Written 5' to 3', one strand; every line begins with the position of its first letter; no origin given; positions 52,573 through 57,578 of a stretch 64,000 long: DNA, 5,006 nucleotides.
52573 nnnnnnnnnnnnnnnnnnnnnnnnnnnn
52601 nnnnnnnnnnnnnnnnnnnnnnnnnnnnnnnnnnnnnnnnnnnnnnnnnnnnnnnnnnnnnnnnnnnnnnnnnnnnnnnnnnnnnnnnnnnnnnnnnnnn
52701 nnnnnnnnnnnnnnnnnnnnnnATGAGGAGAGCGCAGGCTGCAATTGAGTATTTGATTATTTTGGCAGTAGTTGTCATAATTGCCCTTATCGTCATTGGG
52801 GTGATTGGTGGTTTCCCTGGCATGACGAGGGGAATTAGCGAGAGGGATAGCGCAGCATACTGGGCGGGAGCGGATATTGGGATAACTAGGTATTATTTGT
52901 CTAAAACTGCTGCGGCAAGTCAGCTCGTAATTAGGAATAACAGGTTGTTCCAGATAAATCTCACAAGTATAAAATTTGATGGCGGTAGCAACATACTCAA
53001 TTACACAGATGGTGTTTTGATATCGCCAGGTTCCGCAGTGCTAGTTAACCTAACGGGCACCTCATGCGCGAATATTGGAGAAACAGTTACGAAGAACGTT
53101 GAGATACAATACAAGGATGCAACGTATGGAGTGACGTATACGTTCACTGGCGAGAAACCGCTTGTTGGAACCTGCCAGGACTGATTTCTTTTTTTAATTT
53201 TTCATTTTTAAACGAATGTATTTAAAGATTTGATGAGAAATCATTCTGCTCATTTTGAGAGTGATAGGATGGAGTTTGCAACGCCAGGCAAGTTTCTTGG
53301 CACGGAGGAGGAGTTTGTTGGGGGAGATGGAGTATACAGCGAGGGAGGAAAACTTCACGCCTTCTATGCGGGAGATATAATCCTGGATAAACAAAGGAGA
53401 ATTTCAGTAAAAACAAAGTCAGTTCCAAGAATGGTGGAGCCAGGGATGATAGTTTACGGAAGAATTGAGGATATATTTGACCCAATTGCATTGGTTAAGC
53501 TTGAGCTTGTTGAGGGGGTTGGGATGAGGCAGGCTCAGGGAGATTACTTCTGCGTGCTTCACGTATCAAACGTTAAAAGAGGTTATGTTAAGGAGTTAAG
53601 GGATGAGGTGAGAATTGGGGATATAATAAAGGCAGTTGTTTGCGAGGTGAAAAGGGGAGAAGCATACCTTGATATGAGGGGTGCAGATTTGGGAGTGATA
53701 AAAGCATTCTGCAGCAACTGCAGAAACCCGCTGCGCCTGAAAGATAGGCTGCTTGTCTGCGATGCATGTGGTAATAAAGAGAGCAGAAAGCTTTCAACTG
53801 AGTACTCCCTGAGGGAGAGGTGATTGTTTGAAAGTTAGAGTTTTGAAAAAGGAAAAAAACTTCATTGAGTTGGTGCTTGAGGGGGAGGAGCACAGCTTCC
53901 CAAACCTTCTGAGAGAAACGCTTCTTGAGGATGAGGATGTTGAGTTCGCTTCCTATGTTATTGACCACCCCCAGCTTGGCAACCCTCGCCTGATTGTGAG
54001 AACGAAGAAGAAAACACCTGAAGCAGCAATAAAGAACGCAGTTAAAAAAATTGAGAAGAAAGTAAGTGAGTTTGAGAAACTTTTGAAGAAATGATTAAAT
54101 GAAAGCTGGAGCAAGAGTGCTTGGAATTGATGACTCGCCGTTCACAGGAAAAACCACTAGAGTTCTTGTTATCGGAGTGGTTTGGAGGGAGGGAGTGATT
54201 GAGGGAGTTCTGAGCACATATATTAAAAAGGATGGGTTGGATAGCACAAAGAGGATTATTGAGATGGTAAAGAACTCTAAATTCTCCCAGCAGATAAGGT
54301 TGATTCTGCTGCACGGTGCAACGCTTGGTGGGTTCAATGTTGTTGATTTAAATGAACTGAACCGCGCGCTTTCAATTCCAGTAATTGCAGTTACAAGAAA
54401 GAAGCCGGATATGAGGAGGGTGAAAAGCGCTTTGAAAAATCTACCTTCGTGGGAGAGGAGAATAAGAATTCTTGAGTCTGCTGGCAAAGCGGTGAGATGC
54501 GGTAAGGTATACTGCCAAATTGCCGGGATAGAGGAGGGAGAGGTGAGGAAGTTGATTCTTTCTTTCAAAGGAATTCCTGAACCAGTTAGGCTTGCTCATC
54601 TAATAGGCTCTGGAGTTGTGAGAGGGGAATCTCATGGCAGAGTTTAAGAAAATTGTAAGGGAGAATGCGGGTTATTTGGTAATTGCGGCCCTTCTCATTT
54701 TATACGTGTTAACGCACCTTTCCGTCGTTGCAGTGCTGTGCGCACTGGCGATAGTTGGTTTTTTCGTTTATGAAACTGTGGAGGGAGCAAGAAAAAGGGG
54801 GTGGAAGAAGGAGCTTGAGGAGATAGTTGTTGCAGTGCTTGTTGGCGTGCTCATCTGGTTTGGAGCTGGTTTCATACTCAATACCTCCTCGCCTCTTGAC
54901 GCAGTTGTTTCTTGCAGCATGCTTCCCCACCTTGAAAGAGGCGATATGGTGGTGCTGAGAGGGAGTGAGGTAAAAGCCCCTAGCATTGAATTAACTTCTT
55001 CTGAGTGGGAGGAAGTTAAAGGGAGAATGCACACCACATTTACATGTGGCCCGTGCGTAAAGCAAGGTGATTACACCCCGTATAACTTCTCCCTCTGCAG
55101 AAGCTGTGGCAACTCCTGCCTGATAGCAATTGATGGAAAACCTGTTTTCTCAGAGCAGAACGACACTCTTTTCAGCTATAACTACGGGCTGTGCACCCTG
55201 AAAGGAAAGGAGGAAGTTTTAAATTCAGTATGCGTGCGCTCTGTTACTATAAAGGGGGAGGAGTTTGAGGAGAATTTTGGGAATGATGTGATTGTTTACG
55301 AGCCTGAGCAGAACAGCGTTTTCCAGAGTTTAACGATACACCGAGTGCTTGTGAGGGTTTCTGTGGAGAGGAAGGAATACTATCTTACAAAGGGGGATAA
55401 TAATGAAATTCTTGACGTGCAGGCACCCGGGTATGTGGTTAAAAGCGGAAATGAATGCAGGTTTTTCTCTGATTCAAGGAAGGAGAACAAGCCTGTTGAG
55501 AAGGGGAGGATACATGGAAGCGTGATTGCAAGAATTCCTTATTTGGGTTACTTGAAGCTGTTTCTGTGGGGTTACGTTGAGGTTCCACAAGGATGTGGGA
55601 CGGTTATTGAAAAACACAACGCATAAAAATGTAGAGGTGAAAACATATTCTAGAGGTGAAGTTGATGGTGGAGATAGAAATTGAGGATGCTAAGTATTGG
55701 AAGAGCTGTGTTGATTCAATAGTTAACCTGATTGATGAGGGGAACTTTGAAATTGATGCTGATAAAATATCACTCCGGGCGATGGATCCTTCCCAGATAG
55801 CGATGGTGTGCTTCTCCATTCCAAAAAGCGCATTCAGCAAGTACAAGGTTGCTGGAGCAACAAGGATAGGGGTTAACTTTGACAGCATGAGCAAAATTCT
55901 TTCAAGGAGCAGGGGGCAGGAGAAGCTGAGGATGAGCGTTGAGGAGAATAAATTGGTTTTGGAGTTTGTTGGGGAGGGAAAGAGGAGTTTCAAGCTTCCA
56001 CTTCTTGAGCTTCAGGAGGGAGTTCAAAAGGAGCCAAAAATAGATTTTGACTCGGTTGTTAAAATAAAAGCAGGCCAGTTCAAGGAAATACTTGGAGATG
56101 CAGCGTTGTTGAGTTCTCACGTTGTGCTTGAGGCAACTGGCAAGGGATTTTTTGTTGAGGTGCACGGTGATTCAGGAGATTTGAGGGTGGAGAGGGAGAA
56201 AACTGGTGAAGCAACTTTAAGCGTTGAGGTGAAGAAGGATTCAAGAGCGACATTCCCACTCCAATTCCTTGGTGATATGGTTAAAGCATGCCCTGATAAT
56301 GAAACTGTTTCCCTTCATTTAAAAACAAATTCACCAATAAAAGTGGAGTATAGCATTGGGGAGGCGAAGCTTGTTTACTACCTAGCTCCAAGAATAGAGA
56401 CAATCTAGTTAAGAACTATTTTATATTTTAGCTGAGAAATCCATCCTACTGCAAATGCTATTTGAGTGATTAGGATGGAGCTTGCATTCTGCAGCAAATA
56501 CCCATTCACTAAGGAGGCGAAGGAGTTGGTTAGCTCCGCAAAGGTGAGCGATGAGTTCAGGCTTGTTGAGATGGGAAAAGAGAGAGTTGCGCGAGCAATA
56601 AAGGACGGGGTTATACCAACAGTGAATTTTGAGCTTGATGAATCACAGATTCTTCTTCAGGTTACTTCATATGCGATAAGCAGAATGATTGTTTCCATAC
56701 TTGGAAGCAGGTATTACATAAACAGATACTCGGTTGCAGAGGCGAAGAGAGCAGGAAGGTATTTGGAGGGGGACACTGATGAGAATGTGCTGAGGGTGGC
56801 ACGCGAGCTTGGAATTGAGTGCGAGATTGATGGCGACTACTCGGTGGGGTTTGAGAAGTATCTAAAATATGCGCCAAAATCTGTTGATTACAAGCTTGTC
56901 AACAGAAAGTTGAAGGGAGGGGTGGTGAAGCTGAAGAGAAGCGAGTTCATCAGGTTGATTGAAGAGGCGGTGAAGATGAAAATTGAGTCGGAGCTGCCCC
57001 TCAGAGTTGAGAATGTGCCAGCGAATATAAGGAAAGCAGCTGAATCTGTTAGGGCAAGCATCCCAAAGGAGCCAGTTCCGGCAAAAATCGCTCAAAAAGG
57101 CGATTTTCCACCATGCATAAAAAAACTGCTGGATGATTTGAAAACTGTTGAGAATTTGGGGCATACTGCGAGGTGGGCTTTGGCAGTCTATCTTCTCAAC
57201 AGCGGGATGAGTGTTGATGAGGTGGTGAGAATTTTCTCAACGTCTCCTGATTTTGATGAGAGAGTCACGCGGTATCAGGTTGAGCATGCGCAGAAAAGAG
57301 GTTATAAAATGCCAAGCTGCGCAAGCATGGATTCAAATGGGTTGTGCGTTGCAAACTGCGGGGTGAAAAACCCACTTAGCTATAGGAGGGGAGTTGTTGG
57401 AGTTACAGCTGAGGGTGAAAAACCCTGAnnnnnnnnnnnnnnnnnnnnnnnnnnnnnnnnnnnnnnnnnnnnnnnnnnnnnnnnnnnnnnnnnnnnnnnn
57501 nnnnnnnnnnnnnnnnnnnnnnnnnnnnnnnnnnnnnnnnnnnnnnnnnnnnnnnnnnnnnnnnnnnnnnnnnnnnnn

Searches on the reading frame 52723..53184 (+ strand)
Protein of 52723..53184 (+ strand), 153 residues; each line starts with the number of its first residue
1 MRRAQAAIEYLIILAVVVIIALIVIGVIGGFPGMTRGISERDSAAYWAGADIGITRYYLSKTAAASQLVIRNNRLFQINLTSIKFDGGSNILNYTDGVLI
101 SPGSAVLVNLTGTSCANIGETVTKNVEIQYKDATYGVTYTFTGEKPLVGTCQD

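Call 50: search_protein_families(library=pfam, proteins=[window:52723-53184:+], max_evalue=0.001)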
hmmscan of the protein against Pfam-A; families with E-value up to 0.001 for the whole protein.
window:52723-53184:+ (153 aa): 1 family
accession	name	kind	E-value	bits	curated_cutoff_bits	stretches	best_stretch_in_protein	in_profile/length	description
PF04021.17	Class_IIIsignal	-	7.8e-05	22.9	23.7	1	2-27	1-26/27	Class III signal peptide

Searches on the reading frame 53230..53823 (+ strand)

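Call 50: search_protein_families(library=pfam, proteins=[window:53230-53823:+], max_evalue=0.001)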
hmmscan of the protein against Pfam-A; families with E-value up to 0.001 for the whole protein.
window:53230-53823:+ (197 aa): 1 family
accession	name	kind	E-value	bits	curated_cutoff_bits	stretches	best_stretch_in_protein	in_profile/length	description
PF14382.12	ECR1_N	-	3.4e-07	30.4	27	1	16-50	1-35/38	Exosome complex exonuclease RRP4 N-terminal region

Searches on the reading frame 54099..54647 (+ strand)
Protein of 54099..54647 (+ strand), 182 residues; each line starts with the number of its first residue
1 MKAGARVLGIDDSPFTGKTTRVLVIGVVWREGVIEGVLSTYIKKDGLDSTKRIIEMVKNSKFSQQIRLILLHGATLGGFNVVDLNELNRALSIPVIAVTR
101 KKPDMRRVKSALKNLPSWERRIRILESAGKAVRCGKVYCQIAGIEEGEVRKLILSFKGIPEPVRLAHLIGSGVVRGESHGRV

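Call 50: search_protein_families(library=pfam, proteins=[window:54099-54647:+], max_evalue=0.001)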
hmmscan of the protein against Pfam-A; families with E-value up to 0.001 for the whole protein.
window:54099-54647:+ (182 aa): 1 family
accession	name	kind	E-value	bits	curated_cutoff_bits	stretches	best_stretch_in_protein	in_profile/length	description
PF01949.23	Endo_dU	-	2.4e-55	187.2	32.7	1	4-173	2-181/182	Endonuclease dU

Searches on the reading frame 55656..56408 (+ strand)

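Call 50: search_protein_families(library=pfam, proteins=[window:55656-56408:+], max_evalue=0.001)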
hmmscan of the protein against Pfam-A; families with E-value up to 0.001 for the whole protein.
window:55656-56408:+ (250 aa): 3 families
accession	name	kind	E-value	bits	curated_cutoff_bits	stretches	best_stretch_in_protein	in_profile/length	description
PF00705.23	PCNA_N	-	9.3e-18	64.6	20.3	1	4-110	1-107/127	Proliferating cell nuclear antigen, N-terminal domain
PF02747.20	PCNA_C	-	3.8e-15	56.6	23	1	127-246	3-127/128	Proliferating cell nuclear antigen, C-terminal domain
PF04139.18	Rad9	-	0.00068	19.6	25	1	25-139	11-123/253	Rad9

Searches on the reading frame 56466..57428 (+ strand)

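Call 51: search_protein_families(library=pfam, proteins=[window:56466-57428:+], max_evalue=0.001)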
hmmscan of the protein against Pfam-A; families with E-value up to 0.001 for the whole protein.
window:56466-57428:+ (320 aa): 1 family
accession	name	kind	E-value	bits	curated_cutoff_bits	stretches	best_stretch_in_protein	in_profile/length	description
PF04104.19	DNA_primase_lrg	-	1.8e-26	93.6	22.4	1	124-296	2-206/266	Eukaryotic and archaeal DNA primase, large subunit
